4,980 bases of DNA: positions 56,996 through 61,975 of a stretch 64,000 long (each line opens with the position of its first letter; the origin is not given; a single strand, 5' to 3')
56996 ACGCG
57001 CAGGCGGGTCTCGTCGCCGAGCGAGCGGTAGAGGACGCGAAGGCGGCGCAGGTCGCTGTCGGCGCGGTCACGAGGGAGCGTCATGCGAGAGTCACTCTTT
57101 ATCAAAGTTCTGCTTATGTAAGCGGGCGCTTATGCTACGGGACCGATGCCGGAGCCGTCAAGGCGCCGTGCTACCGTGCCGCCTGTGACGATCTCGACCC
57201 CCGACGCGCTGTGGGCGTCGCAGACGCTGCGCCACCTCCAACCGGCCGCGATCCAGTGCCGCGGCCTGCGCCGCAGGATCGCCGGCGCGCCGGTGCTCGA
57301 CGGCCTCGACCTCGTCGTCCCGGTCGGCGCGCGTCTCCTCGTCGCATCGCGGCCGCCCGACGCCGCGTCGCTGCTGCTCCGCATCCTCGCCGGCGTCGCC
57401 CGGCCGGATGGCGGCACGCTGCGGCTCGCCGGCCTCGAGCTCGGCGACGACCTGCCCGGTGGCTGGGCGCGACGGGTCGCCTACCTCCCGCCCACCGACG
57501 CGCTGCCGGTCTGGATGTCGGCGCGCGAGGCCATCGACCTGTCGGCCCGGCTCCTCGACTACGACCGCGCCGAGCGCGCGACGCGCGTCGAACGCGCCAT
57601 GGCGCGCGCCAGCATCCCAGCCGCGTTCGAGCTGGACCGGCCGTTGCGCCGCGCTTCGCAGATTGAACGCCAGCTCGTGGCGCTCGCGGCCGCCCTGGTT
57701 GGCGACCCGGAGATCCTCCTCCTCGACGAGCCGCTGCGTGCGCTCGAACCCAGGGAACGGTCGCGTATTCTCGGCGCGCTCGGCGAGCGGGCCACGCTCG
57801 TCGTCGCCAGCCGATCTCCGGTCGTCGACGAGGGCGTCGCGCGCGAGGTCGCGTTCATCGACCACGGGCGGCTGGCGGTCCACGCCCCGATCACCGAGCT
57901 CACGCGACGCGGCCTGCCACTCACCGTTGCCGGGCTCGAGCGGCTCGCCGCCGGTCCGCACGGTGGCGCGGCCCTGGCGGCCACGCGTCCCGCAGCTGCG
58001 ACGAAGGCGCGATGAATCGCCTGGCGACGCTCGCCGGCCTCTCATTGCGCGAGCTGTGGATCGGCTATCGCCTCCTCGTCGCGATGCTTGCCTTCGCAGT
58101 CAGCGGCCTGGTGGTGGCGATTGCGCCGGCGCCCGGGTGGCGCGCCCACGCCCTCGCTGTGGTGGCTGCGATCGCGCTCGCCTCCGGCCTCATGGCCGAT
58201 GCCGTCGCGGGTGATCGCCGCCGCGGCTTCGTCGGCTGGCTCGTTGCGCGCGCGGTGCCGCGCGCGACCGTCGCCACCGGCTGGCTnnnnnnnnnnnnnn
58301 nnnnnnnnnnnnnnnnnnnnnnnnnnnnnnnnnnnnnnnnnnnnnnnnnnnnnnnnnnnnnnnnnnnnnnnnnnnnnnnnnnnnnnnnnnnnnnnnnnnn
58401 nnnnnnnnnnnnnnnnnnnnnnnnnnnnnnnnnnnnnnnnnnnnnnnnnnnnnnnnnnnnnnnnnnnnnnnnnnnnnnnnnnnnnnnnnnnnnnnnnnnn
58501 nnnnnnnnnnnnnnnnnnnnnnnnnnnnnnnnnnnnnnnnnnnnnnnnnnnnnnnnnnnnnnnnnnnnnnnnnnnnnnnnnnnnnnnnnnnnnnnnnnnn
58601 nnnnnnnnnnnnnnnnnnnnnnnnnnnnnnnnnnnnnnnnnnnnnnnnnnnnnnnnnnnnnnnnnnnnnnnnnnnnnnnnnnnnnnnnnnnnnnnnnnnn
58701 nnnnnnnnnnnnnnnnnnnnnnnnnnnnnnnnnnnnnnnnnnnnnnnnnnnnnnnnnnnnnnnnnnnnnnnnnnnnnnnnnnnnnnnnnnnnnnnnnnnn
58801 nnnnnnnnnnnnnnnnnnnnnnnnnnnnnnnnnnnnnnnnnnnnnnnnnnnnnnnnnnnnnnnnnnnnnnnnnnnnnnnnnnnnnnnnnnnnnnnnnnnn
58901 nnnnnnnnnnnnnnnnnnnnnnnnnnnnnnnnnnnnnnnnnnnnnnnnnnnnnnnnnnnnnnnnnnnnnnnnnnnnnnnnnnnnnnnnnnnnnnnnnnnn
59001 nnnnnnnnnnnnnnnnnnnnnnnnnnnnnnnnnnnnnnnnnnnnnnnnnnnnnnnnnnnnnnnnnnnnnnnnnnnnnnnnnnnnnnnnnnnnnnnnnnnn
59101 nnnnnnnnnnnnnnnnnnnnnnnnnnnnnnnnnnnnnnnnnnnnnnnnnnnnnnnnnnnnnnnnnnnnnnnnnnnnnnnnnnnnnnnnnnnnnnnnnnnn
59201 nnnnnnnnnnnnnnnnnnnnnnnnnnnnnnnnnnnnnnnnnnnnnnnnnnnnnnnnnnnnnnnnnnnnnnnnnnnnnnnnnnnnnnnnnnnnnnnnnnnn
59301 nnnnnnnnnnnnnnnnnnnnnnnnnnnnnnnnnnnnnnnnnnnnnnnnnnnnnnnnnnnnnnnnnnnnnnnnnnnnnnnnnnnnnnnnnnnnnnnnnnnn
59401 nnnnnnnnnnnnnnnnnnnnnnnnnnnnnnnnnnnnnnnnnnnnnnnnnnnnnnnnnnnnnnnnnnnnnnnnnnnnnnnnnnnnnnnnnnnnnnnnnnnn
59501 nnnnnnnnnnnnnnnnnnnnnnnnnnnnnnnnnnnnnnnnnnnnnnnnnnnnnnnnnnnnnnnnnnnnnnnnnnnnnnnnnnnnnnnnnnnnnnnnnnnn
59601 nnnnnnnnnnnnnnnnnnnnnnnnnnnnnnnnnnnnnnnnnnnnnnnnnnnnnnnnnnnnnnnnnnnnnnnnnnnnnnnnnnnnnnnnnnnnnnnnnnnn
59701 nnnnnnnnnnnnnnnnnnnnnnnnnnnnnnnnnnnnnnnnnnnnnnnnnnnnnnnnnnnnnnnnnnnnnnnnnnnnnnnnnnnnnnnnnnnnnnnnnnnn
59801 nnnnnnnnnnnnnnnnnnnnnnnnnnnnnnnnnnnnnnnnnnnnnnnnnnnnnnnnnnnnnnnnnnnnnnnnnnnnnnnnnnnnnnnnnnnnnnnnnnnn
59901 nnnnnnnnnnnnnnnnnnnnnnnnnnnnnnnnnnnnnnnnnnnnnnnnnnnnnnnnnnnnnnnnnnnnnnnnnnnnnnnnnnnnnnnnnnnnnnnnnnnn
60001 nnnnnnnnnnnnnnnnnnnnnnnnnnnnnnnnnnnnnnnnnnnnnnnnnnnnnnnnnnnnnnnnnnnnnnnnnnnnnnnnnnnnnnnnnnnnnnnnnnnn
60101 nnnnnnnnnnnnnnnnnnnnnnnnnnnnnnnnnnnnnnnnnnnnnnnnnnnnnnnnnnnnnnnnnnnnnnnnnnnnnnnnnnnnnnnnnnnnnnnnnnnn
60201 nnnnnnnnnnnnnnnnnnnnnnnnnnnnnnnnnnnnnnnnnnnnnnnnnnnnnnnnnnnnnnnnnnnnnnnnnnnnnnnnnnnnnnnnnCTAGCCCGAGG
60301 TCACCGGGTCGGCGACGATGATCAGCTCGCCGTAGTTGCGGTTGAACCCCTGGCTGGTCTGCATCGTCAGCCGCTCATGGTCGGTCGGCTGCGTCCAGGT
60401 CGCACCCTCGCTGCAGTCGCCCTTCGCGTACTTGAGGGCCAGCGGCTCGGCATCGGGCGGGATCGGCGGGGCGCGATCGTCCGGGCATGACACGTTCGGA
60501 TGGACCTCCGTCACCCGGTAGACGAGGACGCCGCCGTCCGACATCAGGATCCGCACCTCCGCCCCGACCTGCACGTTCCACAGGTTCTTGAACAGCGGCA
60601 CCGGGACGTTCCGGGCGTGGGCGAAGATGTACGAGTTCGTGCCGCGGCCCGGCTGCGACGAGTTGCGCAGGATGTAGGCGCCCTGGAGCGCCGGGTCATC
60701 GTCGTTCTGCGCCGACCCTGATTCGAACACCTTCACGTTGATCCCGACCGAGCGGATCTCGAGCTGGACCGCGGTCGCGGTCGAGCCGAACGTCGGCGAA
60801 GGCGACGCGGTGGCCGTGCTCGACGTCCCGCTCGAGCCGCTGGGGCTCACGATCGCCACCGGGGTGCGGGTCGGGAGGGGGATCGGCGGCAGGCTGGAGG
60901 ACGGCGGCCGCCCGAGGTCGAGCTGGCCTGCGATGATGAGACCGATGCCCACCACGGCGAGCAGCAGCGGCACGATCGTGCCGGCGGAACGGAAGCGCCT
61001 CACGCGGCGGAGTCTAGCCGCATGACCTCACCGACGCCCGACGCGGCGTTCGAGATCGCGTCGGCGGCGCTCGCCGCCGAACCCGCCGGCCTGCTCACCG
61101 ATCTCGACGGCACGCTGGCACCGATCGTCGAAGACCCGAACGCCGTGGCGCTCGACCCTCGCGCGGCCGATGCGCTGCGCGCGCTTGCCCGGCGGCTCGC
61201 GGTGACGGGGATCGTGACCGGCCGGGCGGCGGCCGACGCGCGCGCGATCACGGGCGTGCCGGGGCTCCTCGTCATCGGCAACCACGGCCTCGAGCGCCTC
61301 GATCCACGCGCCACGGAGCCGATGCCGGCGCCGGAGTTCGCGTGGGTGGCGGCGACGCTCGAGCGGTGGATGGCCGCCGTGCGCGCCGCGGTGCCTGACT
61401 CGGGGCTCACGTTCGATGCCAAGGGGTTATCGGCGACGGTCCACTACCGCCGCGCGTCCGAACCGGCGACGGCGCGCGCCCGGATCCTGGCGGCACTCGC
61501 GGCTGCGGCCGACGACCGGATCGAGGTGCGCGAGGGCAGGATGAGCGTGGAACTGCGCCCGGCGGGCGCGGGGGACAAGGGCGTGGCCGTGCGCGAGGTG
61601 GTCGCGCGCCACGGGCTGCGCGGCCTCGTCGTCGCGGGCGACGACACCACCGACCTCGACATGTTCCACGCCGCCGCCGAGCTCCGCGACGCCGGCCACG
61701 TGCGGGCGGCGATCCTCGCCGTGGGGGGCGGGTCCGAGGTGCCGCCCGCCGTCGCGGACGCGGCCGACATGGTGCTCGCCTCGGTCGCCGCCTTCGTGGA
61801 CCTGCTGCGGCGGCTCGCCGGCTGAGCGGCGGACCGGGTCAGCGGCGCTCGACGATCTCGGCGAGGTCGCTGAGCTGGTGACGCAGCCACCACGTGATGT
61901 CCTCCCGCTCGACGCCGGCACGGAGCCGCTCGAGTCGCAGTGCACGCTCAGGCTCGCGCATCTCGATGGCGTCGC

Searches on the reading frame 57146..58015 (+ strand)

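Call 66: search_protein_families(library=pfam, proteins=[window:57146-58015:+], max_evalue=0.001)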
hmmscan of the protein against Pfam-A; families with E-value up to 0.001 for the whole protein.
window:57146-58015:+ (289 aa): 1 family
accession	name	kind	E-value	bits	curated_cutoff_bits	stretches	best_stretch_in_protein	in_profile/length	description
PF00005.33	ABC_tran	-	1.6e-11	45.4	25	1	75-197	25-136/137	ABC transporter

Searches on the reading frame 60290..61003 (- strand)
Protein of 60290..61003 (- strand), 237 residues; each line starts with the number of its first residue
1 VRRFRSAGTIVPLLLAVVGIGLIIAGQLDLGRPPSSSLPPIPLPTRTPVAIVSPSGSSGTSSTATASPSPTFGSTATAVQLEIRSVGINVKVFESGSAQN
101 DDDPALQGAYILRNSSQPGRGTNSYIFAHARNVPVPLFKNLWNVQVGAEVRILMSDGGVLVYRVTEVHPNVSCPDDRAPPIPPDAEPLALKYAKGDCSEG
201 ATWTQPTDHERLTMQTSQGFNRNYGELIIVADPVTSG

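Call 66: search_protein_families(library=pfam, proteins=[window:60290-61003:-], max_evalue=0.001)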
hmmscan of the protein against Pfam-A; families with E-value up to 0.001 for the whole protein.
window:60290-61003:- (237 aa): 1 family
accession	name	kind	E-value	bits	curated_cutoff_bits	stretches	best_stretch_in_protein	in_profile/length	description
PF04203.18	Sortase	-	1.5e-11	44.6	26.6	1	81-233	1-124/125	Sortase domain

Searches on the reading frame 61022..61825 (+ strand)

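Call 66: search_protein_families(library=pfam, proteins=[window:61022-61825:+], max_evalue=0.001)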
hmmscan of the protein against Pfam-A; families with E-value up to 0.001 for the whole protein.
window:61022-61825:+ (267 aa): 1 family
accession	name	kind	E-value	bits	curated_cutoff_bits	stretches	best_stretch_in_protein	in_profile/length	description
PF02358.22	Trehalose_PPase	-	2.8e-30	105.6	27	1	25-233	1-217/235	Trehalose-phosphatase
